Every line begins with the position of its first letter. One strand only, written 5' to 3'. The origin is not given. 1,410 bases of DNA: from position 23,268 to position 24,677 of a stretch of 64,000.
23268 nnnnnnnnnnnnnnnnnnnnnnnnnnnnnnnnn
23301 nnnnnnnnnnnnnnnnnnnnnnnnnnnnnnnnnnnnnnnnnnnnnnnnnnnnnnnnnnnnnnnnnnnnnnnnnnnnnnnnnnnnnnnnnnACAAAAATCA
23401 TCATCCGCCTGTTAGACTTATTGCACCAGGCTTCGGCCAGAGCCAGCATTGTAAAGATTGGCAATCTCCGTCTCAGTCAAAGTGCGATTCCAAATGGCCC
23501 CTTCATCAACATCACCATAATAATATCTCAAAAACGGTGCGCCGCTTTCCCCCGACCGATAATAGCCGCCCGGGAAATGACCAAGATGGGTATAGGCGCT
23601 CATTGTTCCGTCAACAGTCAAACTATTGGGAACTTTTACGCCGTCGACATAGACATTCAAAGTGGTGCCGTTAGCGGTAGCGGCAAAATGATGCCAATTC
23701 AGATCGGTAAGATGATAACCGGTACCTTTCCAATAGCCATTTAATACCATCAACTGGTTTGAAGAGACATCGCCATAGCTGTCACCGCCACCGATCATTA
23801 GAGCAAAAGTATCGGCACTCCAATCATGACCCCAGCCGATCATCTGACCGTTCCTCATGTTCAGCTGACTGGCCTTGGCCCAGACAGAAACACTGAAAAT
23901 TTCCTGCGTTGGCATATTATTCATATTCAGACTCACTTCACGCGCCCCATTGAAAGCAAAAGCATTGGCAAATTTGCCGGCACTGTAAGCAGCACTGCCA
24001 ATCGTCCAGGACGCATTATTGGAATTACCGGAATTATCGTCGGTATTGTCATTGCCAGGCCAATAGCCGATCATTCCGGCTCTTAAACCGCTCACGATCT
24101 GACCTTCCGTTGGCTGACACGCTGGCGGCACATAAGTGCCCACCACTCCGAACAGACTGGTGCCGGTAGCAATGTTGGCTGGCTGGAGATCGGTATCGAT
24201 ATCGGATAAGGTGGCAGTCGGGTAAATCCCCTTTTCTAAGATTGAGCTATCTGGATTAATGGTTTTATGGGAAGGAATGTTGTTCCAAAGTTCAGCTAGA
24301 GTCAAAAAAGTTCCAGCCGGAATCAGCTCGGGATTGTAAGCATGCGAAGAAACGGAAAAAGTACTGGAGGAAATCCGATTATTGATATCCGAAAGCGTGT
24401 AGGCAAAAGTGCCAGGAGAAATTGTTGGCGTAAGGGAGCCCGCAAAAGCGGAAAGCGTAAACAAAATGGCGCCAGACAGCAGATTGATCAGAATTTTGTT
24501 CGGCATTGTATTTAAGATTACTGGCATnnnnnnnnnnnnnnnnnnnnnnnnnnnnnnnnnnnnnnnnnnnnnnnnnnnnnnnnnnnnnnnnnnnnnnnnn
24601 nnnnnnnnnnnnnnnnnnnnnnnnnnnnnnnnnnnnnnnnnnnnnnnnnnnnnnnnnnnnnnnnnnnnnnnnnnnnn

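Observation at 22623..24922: Three tandem secreted paralogs sharing an N-terminal module with divergent C-terminal domains (one LamG-like)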

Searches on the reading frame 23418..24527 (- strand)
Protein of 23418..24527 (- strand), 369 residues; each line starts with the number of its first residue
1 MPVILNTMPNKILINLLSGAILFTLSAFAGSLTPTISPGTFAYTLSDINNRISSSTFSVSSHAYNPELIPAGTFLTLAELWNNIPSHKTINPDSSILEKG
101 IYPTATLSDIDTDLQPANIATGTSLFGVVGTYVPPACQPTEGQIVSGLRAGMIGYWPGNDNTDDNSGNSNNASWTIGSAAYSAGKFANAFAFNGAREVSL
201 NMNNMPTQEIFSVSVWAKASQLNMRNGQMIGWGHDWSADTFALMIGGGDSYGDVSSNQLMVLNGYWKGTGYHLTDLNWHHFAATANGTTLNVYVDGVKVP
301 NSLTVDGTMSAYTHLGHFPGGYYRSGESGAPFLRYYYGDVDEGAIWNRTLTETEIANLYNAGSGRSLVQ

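Call 8: search_protein_families(library=pfam, proteins=[window:23418-24527:-], max_evalue=0.1)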
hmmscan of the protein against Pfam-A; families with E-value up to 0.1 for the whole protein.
window:23418-24527:- (369 aa): 2 families
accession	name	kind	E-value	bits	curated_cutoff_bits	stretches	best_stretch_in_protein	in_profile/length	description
PF13385.13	Laminin_G_3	-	2.4e-14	54.1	27.6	1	195-356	4-151/151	Concanavalin A-like lectin/glucanases superfamily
PF02210.31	Laminin_G_2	-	0.068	14.1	22.9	0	270-302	47-79/126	Laminin G domain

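Call 14: find_encoding_contigs(protein=window:23418-24527:-, flank=10000, max_places=6)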
Protein window:23418-24527:- (369 aa): no gene with exactly this product is on record in the collection.

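Call 22: search_protein_families(library=ncbifam, proteins=[window:23418-24527:-], max_evalue=1)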
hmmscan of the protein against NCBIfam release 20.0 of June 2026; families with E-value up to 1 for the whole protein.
window:23418-24527:- (369 aa): 3 families
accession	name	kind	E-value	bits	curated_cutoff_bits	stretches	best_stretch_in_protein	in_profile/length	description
NF052521.1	TafC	equivalog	2.4e-07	30.2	410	1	156-363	166-367/373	TafC family fimbrial protein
NF011287.0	PRK14698.1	equivalog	0.001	17.2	1238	1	194-301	768-876/1017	V-type ATP synthase subunit A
TIGR01043.1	ATP_syn_A_arch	equivalog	0.063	11.7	972.15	1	195-298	337-441/580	ATP synthase subunit A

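Call 23: search_protein_families(library=phrogs, proteins=[window:23418-24527:-], max_evalue=1)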
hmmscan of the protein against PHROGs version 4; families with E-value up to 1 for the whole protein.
window:23418-24527:- (369 aa): 4 families
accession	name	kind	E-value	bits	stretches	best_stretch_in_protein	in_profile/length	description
phrog_8510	-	head and packaging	6.3e-08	31.8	1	166-361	711-1341/1348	virion structural protein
phrog_14220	-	unknown function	7.1e-05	23.1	2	173-232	31-90/401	-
phrog_3545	-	unknown function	0.00018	20.7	1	163-351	765-965/1115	-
phrog_347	-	connector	0.00047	20.4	1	325-364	301-338/394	tail terminator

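Call 38: find_related_loci(query=A5, collection=genome_contigs, flank=6000)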
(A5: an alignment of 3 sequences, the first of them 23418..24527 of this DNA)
Query A5 (369 aa) in genome_contigs; peptide patterns used: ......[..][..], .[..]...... (x = any residue, [..] = any of these).
179 stretches matched a pattern; 13 encode a relative of the query (tblastn E <= 1e-3); 13 distinct loci.
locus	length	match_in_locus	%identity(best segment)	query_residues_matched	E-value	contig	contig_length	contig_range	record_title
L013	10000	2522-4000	27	146-358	1e-12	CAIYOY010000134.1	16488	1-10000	MAG: uncultured Verrucomicrobiales bacterium isolate Umea3_bin-0111 genome assembly, contig: bin-0111:134/427, whole gen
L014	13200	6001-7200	30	177-366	2e-11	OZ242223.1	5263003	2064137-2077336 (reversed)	MAG: Sediminibacterium sp. isolate 1459e298-ec69-437f-974b-4609451e31c9 genome assembly, chromosome: 1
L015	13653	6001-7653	25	18-362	2e-10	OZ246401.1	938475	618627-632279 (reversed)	MAG: uncultured Gammaproteobacteria bacterium isolate SRP278252_co2_763 genome assembly, chromosome: 1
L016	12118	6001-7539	28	151-360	1e-10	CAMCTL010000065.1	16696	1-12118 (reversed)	MAG: Flavobacterium psychrophilum isolate MsH-01oct19-117 genome assembly, contig: MsH-01oct19-C6821, whole genome shotg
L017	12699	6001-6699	24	145-361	1e-9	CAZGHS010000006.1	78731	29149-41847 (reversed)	MAG TPA_asm: uncultured Gammaproteobacteria bacterium isolate SRP286056_co1_760 genome assembly, contig: NODE_260_length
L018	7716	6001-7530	33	162-363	2e-8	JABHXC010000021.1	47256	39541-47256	MAG: Candidatus Woesearchaeota archaeon isolate SI047_bin27 k141_354696, whole genome shotgun sequence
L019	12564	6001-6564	25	155-358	3e-8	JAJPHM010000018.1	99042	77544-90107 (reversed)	MAG: Nitrososphaeraceae archaeon isolate Centralia_MAG_167 k107_13926146, whole genome shotgun sequence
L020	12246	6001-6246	37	273-362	3e-8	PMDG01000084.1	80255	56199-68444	MAG: Candidatus Peregrinibacteria bacterium isolate fen_1329 73.20120700_E2X.343_contig_203098, whole genome shotgun seq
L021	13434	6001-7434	28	167-361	1e-7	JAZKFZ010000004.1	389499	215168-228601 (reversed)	MAG: Bacteroidota bacterium isolate DC_RB_04_SPN110320-bin025 DCRB04SPN_B025_0_000000000004, whole genome shotgun sequen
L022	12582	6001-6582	26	162-365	1e-7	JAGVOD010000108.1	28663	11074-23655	MAG: archaeon isolate DeMMO3_27 c_000000055138, whole genome shotgun sequence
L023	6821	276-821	27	164-355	3e-7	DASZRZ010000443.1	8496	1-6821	MAG TPA_asm: Terriglobales bacterium isolate SMAG_U6037 k141_388336, whole genome shotgun sequence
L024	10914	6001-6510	28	185-366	4e-9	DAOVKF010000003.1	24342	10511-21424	MAG TPA_asm: Candidatus Omnitrophota bacterium isolate CSMAG_1412 CSMAG_1412_k141_4071356_length_24342_cov_11.0000, whol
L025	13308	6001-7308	29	164-363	4e-5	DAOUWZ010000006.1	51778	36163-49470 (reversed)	MAG TPA_asm: bacterium isolate CSMAG_888 CSMAG_888_k141_3071_length_51778_cov_28.0000, whole genome shotgun sequence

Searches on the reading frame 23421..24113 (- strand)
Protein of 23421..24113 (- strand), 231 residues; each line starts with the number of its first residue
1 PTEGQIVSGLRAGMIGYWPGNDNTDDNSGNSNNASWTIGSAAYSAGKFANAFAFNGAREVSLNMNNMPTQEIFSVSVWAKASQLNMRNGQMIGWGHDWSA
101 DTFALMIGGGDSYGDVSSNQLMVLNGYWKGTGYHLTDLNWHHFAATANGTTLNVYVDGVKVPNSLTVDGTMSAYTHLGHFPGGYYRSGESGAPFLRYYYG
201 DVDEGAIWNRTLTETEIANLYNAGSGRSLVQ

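Call 100: search_solved_structures(query=window:23421-24113:-, max_evalue=0.01)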
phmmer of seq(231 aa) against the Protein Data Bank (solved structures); distinct sequences matched with E-value up to 0.01: 1.
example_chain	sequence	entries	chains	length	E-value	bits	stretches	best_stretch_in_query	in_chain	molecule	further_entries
4qvs_A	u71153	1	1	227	0.00025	24.1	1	122-222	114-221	S-layer domain-containing protein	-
